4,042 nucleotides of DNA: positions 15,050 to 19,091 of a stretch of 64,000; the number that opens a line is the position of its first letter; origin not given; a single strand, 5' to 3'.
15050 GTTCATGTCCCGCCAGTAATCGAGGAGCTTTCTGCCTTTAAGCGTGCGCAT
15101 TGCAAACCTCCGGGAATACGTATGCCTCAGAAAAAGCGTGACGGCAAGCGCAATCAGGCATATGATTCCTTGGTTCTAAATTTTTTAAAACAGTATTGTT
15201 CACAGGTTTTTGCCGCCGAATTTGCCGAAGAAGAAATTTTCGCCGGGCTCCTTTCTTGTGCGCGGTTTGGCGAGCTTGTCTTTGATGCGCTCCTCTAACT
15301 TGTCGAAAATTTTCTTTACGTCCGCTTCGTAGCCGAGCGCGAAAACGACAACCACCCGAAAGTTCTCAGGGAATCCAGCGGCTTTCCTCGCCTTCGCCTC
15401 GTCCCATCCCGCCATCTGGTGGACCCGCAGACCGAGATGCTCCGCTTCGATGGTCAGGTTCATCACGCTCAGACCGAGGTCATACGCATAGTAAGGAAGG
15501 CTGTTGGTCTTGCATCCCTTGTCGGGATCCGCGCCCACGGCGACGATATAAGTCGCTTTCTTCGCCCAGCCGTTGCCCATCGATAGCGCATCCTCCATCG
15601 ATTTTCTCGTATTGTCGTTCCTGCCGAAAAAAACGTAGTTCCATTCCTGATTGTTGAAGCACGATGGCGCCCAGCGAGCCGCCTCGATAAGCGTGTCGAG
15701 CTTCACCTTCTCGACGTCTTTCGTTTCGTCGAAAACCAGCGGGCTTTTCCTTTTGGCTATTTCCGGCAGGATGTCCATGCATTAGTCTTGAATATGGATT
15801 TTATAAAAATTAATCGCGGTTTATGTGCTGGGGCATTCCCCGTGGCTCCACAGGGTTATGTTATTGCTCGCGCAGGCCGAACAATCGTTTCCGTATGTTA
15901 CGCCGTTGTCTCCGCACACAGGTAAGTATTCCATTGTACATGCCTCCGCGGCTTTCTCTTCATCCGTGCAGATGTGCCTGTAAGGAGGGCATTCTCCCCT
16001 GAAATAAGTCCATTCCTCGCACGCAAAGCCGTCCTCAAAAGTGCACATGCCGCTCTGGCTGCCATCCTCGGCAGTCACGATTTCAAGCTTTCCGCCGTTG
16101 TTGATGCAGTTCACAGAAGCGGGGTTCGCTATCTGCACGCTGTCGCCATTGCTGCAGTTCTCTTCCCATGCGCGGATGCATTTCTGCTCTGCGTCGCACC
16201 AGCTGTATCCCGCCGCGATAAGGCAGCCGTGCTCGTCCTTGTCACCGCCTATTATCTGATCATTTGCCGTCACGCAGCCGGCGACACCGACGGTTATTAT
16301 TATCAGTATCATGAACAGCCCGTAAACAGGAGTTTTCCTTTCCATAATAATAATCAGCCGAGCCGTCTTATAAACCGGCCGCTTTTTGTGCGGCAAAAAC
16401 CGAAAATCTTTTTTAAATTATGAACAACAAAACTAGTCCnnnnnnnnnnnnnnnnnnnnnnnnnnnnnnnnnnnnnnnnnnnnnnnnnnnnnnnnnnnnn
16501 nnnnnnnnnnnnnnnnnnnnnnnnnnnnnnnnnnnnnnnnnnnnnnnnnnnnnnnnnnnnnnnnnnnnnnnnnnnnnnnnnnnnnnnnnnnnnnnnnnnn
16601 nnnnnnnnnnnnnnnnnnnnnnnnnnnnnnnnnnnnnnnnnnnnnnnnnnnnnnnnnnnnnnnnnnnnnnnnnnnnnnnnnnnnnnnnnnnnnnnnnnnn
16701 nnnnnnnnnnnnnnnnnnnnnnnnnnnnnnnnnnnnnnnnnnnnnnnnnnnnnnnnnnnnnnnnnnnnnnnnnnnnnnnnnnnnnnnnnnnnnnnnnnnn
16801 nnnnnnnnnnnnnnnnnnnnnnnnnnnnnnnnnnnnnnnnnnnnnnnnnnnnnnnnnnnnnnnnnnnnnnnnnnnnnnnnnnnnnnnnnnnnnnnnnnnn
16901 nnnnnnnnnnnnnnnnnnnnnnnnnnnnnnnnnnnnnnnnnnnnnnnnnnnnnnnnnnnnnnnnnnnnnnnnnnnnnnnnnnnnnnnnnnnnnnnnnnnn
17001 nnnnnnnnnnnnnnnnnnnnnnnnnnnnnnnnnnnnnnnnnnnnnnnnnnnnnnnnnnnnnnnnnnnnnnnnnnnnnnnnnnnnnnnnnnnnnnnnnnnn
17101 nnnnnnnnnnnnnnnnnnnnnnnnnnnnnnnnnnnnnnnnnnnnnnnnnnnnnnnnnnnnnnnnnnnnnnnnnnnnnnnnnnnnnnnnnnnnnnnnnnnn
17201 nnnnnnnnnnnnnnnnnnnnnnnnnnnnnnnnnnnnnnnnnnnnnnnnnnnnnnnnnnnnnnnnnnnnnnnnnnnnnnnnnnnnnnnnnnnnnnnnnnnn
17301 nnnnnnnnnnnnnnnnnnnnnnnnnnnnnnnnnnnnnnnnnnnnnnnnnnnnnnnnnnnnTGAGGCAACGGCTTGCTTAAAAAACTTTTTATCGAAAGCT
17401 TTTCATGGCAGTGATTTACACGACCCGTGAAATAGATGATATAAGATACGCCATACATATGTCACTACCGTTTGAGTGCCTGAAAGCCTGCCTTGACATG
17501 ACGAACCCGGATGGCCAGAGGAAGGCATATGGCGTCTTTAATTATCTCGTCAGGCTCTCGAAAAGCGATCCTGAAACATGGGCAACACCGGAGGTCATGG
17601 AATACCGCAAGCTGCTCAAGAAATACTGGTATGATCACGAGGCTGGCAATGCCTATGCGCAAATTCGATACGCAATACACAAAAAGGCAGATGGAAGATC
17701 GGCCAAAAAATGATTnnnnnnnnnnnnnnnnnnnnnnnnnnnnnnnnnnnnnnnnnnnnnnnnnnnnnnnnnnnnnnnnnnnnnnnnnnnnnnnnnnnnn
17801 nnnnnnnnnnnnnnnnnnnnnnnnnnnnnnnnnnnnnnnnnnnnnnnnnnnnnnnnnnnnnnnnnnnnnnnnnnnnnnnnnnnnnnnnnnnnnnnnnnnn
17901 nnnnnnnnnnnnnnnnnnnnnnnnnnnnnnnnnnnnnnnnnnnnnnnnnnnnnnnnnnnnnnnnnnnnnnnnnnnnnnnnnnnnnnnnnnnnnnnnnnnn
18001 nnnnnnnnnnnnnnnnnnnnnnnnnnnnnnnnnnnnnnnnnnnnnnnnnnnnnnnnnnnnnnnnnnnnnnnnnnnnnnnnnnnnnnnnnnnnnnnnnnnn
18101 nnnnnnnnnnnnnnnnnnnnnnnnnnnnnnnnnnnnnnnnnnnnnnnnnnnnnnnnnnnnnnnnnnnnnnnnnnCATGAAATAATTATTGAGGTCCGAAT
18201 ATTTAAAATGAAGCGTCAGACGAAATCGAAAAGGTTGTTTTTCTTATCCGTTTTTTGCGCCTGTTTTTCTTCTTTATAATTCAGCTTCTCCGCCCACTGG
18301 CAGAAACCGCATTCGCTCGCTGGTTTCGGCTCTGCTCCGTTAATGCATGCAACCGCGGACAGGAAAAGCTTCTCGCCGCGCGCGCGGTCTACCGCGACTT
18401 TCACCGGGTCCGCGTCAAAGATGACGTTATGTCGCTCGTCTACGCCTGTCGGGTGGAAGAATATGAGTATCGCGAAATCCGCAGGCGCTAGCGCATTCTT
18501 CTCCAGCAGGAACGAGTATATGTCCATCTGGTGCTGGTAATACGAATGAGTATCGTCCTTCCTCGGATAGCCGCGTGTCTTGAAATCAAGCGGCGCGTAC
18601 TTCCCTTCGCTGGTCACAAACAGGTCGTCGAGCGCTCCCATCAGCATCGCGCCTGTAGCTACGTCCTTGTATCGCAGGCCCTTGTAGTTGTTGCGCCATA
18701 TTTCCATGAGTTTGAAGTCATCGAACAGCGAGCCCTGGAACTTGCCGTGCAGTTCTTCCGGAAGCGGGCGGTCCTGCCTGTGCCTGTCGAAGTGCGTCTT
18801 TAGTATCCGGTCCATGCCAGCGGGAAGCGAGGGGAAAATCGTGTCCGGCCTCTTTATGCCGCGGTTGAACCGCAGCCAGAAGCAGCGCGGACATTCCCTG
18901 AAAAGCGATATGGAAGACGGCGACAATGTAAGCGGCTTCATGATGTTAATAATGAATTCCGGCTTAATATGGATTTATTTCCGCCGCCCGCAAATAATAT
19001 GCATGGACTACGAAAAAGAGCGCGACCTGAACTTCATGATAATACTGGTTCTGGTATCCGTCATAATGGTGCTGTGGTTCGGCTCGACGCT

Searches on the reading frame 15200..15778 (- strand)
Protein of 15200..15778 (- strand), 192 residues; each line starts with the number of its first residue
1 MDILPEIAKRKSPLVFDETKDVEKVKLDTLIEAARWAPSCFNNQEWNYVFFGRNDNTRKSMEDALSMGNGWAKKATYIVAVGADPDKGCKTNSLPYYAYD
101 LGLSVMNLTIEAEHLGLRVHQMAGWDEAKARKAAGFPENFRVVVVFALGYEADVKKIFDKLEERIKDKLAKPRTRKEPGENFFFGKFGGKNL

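Call 52: search_protein_families(library=pfam, proteins=[window:15200-15778:-], max_evalue=0.0001)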
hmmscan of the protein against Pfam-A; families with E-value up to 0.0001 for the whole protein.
window:15200-15778:- (192 aa): 2 families
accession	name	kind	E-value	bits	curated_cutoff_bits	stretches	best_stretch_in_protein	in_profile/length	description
PF00881.29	Nitroreductase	-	1.4e-15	58.3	23.5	1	7-67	1-59/167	Nitroreductase family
PF14512.11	TM1586_NiRdase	-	4.1e-06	27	27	0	9-53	141-186/215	Putative TM nitroreductase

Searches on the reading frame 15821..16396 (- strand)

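Call 52: search_protein_families(library=pfam, proteins=[window:15821-16396:-], max_evalue=0.0001)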
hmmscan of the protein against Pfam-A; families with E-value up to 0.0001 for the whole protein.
window:15821-16396:- (191 aa): 3 families
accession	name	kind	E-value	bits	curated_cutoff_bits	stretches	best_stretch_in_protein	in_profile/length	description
PF03891.20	DUF333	-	1.1e-20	74.1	25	1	89-135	2-47/47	Domain of unknown function (DUF333)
PF00050.26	Kazal_1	-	1.2e-09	38.4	21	1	143-179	1-40/49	Kazal-type serine protease inhibitor domain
PF07648.20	Kazal_2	-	2.7e-05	24.6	22.8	1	150-188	3-48/48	Kazal-type serine protease inhibitor domain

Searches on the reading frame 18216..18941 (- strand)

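Call 52: search_protein_families(library=pfam, proteins=[window:18216-18941:-], max_evalue=0.0001)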
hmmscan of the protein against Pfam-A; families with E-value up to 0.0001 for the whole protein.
window:18216-18941:- (241 aa): 1 family
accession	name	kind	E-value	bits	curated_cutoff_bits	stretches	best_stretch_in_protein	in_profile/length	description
PF12705.13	PDDEXK_1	-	1.1e-09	39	22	1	49-217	66-243/247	PD-(D/E)XK nuclease superfamily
